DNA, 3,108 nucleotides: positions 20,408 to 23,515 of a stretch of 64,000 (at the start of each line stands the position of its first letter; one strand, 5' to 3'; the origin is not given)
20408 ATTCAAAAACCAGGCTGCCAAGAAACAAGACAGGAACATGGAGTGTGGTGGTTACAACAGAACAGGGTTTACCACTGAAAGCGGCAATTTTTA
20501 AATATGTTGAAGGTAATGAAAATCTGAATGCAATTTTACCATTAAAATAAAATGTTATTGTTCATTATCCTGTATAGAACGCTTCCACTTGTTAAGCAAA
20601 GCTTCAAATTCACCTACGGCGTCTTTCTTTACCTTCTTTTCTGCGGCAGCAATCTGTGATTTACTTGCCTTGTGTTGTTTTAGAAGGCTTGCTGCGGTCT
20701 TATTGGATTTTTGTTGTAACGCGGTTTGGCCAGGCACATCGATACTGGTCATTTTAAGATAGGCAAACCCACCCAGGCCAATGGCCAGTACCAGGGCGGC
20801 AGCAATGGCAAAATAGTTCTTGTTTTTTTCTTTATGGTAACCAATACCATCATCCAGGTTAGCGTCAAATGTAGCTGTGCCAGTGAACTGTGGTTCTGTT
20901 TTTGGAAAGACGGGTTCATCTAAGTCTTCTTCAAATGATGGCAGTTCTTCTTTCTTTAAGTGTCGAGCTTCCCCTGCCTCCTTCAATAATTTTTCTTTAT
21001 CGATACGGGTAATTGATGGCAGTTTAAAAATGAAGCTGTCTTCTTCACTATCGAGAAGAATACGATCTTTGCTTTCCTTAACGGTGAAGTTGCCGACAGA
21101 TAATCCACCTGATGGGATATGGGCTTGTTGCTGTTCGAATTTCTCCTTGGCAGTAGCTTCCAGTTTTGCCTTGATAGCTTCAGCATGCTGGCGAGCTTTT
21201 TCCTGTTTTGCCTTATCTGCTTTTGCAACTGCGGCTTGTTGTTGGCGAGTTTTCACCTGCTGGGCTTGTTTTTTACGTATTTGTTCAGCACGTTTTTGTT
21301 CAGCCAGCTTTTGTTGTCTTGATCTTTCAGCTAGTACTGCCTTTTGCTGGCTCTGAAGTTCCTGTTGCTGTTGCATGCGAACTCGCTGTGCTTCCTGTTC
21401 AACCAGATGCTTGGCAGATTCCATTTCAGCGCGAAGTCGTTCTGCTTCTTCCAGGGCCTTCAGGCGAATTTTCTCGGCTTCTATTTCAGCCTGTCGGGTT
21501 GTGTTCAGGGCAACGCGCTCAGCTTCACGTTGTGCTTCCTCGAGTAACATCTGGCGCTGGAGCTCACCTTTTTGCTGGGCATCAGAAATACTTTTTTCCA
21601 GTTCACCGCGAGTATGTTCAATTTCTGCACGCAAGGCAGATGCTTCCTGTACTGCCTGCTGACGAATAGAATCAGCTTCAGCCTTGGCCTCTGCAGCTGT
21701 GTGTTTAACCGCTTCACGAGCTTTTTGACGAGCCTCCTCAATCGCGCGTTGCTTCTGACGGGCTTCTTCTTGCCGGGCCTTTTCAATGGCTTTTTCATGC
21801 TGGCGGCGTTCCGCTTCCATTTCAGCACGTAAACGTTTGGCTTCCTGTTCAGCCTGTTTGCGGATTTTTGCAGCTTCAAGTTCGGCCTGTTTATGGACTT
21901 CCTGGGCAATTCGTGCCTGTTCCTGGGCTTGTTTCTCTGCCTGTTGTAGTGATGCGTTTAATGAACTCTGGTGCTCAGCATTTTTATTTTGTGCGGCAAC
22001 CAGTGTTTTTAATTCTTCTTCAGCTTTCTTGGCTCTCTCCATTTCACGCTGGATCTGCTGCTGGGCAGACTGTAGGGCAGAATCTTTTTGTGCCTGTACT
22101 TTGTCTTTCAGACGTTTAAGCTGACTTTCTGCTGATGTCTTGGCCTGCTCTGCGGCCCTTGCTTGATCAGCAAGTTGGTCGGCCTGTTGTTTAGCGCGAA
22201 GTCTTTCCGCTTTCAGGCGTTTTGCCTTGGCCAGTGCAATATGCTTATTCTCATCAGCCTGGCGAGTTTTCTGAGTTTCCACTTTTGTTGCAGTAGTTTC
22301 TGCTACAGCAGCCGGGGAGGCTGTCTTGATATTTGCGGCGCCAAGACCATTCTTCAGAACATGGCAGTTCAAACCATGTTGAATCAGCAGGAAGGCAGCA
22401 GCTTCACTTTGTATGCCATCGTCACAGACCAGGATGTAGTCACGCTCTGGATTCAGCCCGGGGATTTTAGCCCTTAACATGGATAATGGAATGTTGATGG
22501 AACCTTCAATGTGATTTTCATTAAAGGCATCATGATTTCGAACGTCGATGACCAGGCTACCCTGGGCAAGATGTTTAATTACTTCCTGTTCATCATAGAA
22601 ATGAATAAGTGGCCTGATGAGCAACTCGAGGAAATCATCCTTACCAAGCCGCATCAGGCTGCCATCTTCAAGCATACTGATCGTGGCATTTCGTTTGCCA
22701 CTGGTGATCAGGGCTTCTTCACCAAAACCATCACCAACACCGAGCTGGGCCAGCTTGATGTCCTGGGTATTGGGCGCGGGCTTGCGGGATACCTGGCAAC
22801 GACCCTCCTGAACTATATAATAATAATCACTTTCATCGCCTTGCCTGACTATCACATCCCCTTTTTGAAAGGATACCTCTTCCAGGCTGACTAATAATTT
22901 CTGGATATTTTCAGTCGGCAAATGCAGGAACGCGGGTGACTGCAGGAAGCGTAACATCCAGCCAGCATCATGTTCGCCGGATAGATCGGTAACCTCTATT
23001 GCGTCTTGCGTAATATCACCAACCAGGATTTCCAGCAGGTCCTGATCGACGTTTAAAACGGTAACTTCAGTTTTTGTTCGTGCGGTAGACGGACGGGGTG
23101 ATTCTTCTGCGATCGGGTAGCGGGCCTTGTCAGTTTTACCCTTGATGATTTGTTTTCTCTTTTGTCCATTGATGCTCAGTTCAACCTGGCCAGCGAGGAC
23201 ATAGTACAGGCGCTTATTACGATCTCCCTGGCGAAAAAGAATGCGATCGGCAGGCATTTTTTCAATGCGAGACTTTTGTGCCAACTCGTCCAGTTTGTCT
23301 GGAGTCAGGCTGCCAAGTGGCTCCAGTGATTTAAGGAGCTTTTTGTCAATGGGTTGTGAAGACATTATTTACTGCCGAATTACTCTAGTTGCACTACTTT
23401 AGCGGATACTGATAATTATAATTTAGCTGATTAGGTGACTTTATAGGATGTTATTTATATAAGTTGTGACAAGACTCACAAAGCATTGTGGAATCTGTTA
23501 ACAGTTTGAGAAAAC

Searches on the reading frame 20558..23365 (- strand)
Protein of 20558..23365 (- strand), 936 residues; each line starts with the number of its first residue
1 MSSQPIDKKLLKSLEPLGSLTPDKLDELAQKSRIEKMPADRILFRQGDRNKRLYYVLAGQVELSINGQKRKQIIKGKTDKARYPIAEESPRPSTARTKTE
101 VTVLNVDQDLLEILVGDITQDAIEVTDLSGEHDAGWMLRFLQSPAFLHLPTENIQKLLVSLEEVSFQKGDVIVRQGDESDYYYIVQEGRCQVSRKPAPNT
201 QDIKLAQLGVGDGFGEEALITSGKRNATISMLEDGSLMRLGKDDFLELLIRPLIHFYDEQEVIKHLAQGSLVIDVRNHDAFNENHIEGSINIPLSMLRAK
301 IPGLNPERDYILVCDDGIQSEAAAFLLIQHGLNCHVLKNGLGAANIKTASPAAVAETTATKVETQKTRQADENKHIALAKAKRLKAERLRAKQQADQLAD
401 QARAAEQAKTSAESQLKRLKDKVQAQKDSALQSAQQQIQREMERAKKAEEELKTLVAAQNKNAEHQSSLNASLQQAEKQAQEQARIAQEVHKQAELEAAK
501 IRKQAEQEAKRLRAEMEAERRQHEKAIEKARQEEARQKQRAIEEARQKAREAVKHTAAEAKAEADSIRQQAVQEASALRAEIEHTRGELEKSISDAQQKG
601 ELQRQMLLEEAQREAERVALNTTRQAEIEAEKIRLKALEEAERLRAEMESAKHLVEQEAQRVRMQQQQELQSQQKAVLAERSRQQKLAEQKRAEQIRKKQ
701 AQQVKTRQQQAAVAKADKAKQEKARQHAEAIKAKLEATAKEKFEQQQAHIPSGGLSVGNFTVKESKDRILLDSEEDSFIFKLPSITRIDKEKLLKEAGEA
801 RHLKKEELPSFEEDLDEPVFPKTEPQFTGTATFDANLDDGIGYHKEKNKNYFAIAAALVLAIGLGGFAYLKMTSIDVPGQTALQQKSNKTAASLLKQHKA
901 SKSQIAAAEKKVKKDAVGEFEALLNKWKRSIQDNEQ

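Call 45: search_protein_families(library=pfam, proteins=[window:20558-23365:-], max_evalue=0.00001)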
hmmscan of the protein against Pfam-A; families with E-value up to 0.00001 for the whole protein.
window:20558-23365:- (936 aa): 2 families
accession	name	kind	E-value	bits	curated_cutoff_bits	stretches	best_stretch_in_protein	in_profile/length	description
PF00027.35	cNMP_binding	-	6.7e-30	103.4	27.5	2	164-249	2-86/89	Cyclic nucleotide-binding domain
PF00581.25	Rhodanese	-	2.8e-14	53.8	22.2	1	260-341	3-96/102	Rhodanese-like domain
